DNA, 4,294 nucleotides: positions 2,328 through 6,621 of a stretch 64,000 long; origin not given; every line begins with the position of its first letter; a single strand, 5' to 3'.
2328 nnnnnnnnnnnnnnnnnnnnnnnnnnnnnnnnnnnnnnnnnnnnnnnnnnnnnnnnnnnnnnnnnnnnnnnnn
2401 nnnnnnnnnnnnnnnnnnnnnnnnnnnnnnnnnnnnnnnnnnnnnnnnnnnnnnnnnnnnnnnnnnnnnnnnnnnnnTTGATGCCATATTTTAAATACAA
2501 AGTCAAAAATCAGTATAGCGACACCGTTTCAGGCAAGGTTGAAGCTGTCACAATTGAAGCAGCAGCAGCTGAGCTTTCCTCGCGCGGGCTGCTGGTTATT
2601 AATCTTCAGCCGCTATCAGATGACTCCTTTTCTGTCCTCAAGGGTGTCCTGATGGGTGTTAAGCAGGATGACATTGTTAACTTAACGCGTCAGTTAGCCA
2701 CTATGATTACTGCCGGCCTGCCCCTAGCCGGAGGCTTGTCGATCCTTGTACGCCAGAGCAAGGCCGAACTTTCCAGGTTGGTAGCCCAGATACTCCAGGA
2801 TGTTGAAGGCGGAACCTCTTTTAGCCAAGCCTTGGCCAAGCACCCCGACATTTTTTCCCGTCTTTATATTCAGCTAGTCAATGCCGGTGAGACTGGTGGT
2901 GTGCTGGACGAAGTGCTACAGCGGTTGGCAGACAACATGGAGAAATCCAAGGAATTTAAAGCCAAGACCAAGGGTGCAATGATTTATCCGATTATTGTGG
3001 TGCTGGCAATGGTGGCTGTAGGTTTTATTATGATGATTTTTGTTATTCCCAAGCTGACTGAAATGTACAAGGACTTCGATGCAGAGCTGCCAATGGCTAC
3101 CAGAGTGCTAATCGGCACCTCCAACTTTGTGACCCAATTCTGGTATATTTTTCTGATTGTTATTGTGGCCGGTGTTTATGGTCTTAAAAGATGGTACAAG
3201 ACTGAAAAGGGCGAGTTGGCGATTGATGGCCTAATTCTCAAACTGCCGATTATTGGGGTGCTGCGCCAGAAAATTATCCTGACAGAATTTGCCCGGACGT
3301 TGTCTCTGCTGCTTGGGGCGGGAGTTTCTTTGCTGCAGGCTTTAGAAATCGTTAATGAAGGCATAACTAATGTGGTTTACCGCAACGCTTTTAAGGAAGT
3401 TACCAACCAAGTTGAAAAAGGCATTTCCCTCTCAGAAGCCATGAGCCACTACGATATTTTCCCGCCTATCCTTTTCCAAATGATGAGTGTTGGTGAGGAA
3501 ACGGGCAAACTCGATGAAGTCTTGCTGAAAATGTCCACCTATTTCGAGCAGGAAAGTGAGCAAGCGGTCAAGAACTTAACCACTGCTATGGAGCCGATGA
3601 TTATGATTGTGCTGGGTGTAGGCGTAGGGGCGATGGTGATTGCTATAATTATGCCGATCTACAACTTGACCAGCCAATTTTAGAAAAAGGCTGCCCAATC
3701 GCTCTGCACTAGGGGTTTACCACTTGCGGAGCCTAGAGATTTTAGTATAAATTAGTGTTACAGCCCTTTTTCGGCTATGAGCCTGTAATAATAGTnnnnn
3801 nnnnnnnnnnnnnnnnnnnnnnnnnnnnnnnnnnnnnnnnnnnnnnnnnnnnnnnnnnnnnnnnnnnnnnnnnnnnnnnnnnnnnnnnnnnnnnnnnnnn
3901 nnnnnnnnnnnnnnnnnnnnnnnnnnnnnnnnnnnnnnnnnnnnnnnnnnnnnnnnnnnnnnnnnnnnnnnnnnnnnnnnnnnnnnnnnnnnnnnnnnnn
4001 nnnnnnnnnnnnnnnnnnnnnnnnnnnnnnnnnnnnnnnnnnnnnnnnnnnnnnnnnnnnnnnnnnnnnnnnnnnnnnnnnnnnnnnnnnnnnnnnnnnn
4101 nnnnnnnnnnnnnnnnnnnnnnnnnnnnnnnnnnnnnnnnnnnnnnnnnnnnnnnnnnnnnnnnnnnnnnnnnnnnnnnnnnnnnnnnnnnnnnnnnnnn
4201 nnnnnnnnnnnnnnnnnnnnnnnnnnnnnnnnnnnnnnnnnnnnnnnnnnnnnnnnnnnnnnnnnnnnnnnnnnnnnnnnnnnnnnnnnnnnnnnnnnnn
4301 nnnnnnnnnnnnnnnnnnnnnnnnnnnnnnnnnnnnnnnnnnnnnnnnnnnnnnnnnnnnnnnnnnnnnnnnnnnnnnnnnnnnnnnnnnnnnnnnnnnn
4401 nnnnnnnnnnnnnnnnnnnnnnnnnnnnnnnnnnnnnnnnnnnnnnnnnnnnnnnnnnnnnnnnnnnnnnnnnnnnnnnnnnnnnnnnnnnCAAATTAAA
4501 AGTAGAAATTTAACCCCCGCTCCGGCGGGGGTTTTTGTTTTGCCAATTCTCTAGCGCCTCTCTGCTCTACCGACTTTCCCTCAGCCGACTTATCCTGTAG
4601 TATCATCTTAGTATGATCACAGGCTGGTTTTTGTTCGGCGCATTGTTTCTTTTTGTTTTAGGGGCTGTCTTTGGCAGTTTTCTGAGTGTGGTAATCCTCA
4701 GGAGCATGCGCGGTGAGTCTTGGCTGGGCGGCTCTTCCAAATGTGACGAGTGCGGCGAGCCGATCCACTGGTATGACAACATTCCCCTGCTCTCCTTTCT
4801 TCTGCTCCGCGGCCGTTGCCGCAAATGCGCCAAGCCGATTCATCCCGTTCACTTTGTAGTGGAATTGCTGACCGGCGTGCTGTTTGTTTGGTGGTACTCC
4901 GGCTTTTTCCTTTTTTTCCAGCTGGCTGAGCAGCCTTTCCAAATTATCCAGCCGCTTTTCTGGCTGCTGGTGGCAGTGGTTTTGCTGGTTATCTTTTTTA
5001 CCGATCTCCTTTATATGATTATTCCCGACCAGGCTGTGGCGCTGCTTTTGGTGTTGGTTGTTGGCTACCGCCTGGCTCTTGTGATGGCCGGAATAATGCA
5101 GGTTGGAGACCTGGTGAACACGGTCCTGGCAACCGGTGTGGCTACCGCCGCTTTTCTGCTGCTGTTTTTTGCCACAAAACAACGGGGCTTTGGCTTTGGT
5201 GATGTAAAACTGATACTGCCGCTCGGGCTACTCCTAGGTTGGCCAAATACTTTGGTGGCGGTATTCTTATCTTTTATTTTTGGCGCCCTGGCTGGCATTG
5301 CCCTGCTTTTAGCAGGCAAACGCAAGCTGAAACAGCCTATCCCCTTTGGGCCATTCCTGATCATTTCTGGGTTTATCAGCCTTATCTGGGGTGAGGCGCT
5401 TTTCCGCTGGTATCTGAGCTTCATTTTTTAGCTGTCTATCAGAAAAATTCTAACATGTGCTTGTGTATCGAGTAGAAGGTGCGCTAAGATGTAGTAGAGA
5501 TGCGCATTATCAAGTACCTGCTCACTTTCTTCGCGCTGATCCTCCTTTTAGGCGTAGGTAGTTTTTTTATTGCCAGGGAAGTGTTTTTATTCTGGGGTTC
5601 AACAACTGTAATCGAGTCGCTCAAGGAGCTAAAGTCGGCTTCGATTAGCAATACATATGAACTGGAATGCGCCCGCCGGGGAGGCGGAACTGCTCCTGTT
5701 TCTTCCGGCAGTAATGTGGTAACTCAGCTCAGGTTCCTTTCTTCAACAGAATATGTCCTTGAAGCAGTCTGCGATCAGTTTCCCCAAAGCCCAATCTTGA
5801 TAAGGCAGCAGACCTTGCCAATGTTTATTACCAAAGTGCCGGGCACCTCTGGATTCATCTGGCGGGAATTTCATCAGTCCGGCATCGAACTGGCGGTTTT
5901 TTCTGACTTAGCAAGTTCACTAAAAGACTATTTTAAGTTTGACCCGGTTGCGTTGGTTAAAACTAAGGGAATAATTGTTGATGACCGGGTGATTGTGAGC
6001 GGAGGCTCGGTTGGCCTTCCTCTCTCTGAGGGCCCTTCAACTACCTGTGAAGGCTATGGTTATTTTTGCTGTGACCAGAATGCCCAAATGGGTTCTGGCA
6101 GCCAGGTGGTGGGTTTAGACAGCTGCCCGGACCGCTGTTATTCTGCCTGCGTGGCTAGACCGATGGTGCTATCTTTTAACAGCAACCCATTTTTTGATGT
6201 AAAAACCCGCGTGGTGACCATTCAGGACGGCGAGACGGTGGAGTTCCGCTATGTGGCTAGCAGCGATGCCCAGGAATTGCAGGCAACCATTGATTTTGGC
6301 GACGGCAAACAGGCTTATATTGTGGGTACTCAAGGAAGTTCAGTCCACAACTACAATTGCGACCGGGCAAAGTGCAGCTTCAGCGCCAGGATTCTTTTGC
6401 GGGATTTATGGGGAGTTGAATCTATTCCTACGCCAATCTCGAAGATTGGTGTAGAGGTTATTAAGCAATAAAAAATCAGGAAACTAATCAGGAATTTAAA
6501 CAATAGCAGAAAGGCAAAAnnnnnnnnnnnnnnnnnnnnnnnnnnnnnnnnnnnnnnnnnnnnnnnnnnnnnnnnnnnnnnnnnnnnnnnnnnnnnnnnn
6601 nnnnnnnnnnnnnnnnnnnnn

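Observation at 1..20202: Two-locus monoderm-type type IV pilus system with six prepilins and no secretin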

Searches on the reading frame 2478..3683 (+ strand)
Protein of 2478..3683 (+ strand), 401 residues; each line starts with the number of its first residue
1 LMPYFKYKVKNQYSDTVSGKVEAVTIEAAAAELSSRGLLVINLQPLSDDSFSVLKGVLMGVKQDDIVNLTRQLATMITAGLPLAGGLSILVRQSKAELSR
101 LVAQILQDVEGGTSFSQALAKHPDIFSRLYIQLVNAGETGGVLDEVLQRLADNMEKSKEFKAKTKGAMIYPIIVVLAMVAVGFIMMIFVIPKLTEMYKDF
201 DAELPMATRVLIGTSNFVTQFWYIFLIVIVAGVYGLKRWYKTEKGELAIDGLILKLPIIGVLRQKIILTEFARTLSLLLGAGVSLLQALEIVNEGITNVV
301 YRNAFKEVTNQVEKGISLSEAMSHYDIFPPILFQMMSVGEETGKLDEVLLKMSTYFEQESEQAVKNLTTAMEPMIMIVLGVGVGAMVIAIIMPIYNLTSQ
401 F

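Call 4: search_protein_families(library=pfam, proteins=[window:2478-3683:+], max_evalue=0.01)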
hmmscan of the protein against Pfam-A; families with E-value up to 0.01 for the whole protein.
window:2478-3683:+ (401 aa): 1 family
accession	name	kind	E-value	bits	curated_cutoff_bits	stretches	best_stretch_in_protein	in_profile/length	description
PF00482.28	T2SSF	-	2.2e-67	225.2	25.2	2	70-191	2-125/125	Type II secretion system (T2SS), protein F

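Call 9: search_protein_families(library=ncbifam, proteins=[window:2478-3683:+], max_evalue=0.01)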
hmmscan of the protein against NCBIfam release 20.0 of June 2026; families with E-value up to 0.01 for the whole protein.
window:2478-3683:+ (401 aa): 6 families
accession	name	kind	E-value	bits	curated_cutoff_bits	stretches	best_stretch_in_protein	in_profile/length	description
TIGR02120.1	GspF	equivalog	8.7e-109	364.4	424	1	5-399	1-399/401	type II secretion system inner membrane protein GspF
NF052607.1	T4PiliAsmPilCThrm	equivalog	5.4e-101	338.6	700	1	2-399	1-402/406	type IV pilus assembly protein PilC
NF052606.1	T4PiliAsmPilCMyx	equivalog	3.3e-93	312.8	700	1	3-399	20-416/419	type IV pilus assembly protein PilC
NF047826.1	T3SSXpsF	equivalog_domain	4.8e-87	292.4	650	1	2-399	1-402/405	type II secretion system protein XpsF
NF007861.0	PRK10573.1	equivalog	7.2e-84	282.2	401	1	61-398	56-395/401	protein transport protein HofC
NF041012.2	T4P_ComGB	equivalog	2.6e-46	158.5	240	1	68-397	5-330/332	competence type IV pilus assembly protein ComGB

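Call 14: find_related_loci(query=window:2478-3683:+, collection=genome_contigs, flank=10000)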
Query window:2478-3683:+ (401 aa) in genome_contigs; peptide patterns used: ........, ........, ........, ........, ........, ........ (x = any residue, [..] = any of these).
68 stretches matched a pattern; 13 encode a relative of the query (tblastn E <= 1e-3); 13 distinct loci.
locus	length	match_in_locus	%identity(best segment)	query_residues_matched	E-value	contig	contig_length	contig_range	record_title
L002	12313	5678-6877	84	2-401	0e+0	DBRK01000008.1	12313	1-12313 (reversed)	MAG TPA_asm: Patescibacteria group bacterium UBA1370 UBA1370_contig_10221, whole genome shotgun sequence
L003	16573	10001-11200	77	2-401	0e+0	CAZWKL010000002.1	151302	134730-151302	MAG TPA_asm: uncultured Pseudomonadales bacterium isolate binchicken_co173_42 genome assembly, contig: NODE_235_length_1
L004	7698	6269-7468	76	2-401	0e+0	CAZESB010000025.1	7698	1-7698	MAG TPA_asm: uncultured Pseudomonadales bacterium isolate SRP193661_co1_63 genome assembly, contig: NODE_9496_length_769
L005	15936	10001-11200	64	2-401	2e-172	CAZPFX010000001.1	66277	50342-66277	MAG TPA_asm: uncultured Pseudomonadales bacterium isolate SRP118108_co5_543 genome assembly, contig: NODE_212_length_662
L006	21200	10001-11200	63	2-401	2e-172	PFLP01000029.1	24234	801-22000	MAG: Candidatus Pacebacteria bacterium CG_4_10_14_0_8_um_filter_42_14 CG_4_10_14_0.8_um_filter_scaffold_1018_c, whole ge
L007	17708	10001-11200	63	2-401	6e-167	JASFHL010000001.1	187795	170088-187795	MAG: Candidatus Woesebacteria bacterium isolate D0608M20metaG_Bin_4550 D0608M20metaG_FD_scaffold_5_c1, whole genome shot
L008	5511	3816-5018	59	1-401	3e-158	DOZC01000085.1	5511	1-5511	MAG TPA_asm: Candidatus Paceibacterota bacterium isolate UBA9650 contig_67177, whole genome shotgun sequence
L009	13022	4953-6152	57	2-401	9e-153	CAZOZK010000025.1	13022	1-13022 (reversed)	MAG TPA_asm: uncultured Pseudomonadales bacterium isolate SRP107338_co1_182 genome assembly, contig: NODE_5322_length_13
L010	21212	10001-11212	45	2-401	2e-104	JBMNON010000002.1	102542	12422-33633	MAG: Patescibacteria group bacterium isolate SBF912SR5HQ0001 scaffold_153_c1, whole genome shotgun sequence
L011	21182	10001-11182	46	7-399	3e-110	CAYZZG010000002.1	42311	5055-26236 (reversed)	MAG TPA_asm: uncultured Gammaproteobacteria bacterium isolate binchicken_co251_287 genome assembly, contig: NODE_1260_le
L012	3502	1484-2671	37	2-400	4e-75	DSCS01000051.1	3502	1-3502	MAG TPA_asm: Bacillota bacterium isolate SpSt-1200 Ga0129302_1018123, whole genome shotgun sequence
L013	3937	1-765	49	148-401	9e-75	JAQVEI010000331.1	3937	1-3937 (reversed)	MAG: Lentimicrobiaceae bacterium isolate STE_131 NODE_75460_length_3937_cov_1.503937_Sandtown_E, whole genome shotgun se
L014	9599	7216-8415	65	2-401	3e-175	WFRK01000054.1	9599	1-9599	MAG: Candidatus Microgenomates bacterium isolate S014_60 k151_63340, whole genome shotgun sequence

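Call 75: search_protein_families(library=ncbifam, proteins=[L005:7149-8927:+, L007:7024-8886:+], max_evalue=0.01)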
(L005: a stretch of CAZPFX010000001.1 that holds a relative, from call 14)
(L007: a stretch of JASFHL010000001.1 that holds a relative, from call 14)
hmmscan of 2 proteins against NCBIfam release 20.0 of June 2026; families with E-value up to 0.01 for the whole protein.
L005:7149-8927:+ (592 aa): 21 families
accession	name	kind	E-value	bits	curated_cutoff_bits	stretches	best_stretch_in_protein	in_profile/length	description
TIGR02533.1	type_II_gspE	equivalog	3.1e-161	537.3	630.25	1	91-589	2-485/486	type II secretion system ATPase GspE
TIGR02538.1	type_IV_pilB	equivalog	3.4e-156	521.1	675.65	1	21-590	2-562/564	type IV-A pilus assembly ATPase PilB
NF053534.1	T4PilAsmATPsTfpB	equivalog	1.8e-125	419.6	850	1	94-590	98-582/584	type IV pilus assembly ATPase TfpB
NF007755.0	PRK10436.1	equivalog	5e-120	401.3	617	1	172-590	59-459/465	type II secretion system protein GspE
NF041000.1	ATPase_ComGA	equivalog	1.6e-79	266.7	300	1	204-469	2-266/267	competence type IV pilus ATPase ComGA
TIGR01420.1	pilT_fam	subfamily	1.6e-54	185.4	319.1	1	203-450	3-244/343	PilT/PilU family type 4a pilus ATPase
TIGR02525.1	plasmid_TraJ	equivalog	5.7e-27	94.6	368.3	1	297-449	120-273/372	plasmid transfer ATPase TraJ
TIGR02524.1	dot_icm_DotB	equivalog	1.4e-23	83.7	463.3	1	322-447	124-258/358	Dot/Icm type IV secretion system ATPase DotB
NF058587.1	archaellum_moto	equivalog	2.9e-17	62.6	550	1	335-444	278-392/527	archaellum flagellar ATPase motor FlaI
TIGR02782.1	TrbB_P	equivalog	3e-17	62.9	304.55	1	319-451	124-258/303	P-type conjugative transfer ATPase TrbB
TIGR02788.1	VirB11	equivalog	2.6e-14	53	249.95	1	311-449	124-266/308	P-type DNA transfer ATPase VirB11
NF010407.0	PRK13833.1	subfamily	6.2e-14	52.1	499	1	317-451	130-265/323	conjugal transfer protein TrbB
NF010469.0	PRK13894.1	subfamily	1.9e-13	50.4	508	1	323-445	141-264/320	conjugal transfer ATPase TrbB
TIGR03819.1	heli_sec_ATPase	hypoth_equivalog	4.2e-12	45.9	373.15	1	251-452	100-304/340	TadA family conjugal transfer-associated ATPase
NF053672.1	bindosome_BasE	exception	1.7e-10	40.2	1000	1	335-446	273-389/512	bindosome assembly system ATPase subunit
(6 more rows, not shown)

L007:7024-8886:+ (620 aa): 21 families
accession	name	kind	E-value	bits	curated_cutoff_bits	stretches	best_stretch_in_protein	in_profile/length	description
TIGR02533.1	type_II_gspE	equivalog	2.9e-163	544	630.25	1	126-617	11-485/486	type II secretion system ATPase GspE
TIGR02538.1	type_IV_pilB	equivalog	8.1e-160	533.1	675.65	1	47-618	2-562/564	type IV-A pilus assembly ATPase PilB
NF053534.1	T4PilAsmATPsTfpB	equivalog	3.6e-126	421.9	850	1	68-618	45-582/584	type IV pilus assembly ATPase TfpB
NF007755.0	PRK10436.1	equivalog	4.5e-115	385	617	1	170-618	58-459/465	type II secretion system protein GspE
NF041000.1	ATPase_ComGA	equivalog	1.4e-77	260.3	300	1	230-497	2-266/267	competence type IV pilus ATPase ComGA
TIGR01420.1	pilT_fam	subfamily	3.3e-54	184.4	319.1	1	229-501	3-273/343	PilT/PilU family type 4a pilus ATPase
TIGR02525.1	plasmid_TraJ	equivalog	7.4e-27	94.3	368.3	1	326-477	121-273/372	plasmid transfer ATPase TraJ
TIGR02524.1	dot_icm_DotB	equivalog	2e-24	86.5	463.3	1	351-478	125-261/358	Dot/Icm type IV secretion system ATPase DotB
NF058587.1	archaellum_moto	equivalog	6.3e-17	61.5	550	1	364-474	279-394/527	archaellum flagellar ATPase motor FlaI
TIGR02782.1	TrbB_P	equivalog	1.2e-14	54.3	304.55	1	352-479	129-258/303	P-type conjugative transfer ATPase TrbB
NF053672.1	bindosome_BasE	exception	2.6e-12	46.3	1000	1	363-536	273-450/512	bindosome assembly system ATPase subunit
TIGR02788.1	VirB11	equivalog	3.2e-12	46.1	249.95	1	353-477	138-266/308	P-type DNA transfer ATPase VirB11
NF010469.0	PRK13894.1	subfamily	1.8e-11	44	508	1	352-473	142-264/320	conjugal transfer ATPase TrbB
TIGR03819.1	heli_sec_ATPase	hypoth_equivalog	2.2e-11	43.5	373.15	1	278-484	101-308/340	TadA family conjugal transfer-associated ATPase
NF010407.0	PRK13833.1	subfamily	5.3e-11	42.5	499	1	351-479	136-265/323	conjugal transfer protein TrbB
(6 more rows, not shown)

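Call 80: search_protein_families(library=pfam, proteins=[L011:18606-19415:+], max_evalue=1)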
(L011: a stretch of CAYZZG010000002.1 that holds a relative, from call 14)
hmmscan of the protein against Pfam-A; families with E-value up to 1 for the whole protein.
L011:18606-19415:+ (269 aa): 2 families
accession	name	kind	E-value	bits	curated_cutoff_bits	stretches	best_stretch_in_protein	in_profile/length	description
PF07963.17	N_methyl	-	0.01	15.8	21.2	1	60-78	3-21/27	Prokaryotic N-terminal methylation motif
PF04964.19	Flp_Fap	-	0.089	13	32.2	1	61-84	5-27/46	Flp/Fap pilin component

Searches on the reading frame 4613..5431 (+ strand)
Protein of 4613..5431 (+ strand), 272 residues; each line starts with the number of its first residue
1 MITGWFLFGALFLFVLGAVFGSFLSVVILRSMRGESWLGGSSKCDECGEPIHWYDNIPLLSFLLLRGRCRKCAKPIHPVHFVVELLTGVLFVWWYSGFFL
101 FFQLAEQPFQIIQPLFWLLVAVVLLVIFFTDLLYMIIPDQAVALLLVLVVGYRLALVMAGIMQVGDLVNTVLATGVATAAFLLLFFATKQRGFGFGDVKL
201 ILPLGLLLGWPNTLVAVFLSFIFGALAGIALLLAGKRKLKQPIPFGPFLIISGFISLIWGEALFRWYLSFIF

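Call 4: search_protein_families(library=pfam, proteins=[window:4613-5431:+], max_evalue=0.01)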
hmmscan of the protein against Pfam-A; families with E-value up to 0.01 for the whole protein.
window:4613-5431:+ (272 aa): 2 families
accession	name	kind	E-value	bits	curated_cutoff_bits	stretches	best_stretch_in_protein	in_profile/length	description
PF06750.18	A24_N_bact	-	2.4e-28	98.5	23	1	15-95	1-81/84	Bacterial Peptidase A24 N-terminal domain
PF01478.23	Peptidase_A24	-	1.8e-15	57.7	26.5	1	119-229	2-104/104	Type IV leader peptidase family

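Call 9: search_protein_families(library=ncbifam, proteins=[window:4613-5431:+], max_evalue=0.01)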
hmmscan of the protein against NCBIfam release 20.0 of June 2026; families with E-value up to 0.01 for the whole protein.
window:4613-5431:+ (272 aa): 0 families

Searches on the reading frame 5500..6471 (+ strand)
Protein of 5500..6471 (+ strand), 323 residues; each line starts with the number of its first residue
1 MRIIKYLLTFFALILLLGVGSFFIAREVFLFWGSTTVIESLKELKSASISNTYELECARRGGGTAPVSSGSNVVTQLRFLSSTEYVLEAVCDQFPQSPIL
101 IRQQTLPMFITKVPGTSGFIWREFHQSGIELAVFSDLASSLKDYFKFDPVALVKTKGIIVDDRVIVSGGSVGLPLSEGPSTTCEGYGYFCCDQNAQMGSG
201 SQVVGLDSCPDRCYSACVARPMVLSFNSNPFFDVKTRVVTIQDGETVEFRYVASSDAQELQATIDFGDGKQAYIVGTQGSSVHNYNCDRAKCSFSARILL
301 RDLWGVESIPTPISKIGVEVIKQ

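Call 4: search_protein_families(library=pfam, proteins=[window:5500-6471:+], max_evalue=0.01)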
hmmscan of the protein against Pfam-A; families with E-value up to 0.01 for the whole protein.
window:5500-6471:+ (323 aa): 1 family
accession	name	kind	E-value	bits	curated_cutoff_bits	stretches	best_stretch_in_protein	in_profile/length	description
PF18911.6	PKD_4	-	0.0032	17.9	27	1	227-285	1-56/85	PKD domain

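Call 9: search_protein_families(library=ncbifam, proteins=[window:5500-6471:+], max_evalue=0.01)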
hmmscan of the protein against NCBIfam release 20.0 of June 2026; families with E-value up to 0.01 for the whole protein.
window:5500-6471:+ (323 aa): 0 families

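Call 37: search_protein_families(library=pfam, proteins=[window:5500-6471:+], max_evalue=10)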
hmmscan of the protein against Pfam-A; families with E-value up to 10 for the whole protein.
window:5500-6471:+ (323 aa): 1 family
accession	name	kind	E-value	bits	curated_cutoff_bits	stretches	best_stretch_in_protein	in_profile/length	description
PF18911.6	PKD_4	-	0.0032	17.9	27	1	227-285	1-56/85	PKD domain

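Call 82: find_encoding_contigs(protein=window:5500-6471:+, flank=10000, max_places=3)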
Protein window:5500-6471:+ (323 aa): 1 contig read that carries it; 1 place shown.
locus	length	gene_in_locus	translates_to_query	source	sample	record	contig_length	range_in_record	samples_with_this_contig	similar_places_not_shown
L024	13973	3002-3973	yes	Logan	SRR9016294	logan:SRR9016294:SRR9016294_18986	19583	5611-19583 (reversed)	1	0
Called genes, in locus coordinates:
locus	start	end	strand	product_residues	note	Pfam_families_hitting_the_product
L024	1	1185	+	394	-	?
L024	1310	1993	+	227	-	PF07963:N_methyl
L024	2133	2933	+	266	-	PF06750:A24_N_bact, PF01478:Peptidase_A24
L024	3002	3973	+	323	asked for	-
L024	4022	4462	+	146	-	PF07963:N_methyl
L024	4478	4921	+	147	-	-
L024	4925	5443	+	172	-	PF07963:N_methyl (weak)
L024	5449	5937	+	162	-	-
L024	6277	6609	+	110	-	-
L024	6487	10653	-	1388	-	-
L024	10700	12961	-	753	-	-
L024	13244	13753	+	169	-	PF00383:dCMP_cyt_deam_1, PF14437:MafB19-deam, PF14439:Bd3614-deam (weak)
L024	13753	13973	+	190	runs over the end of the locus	-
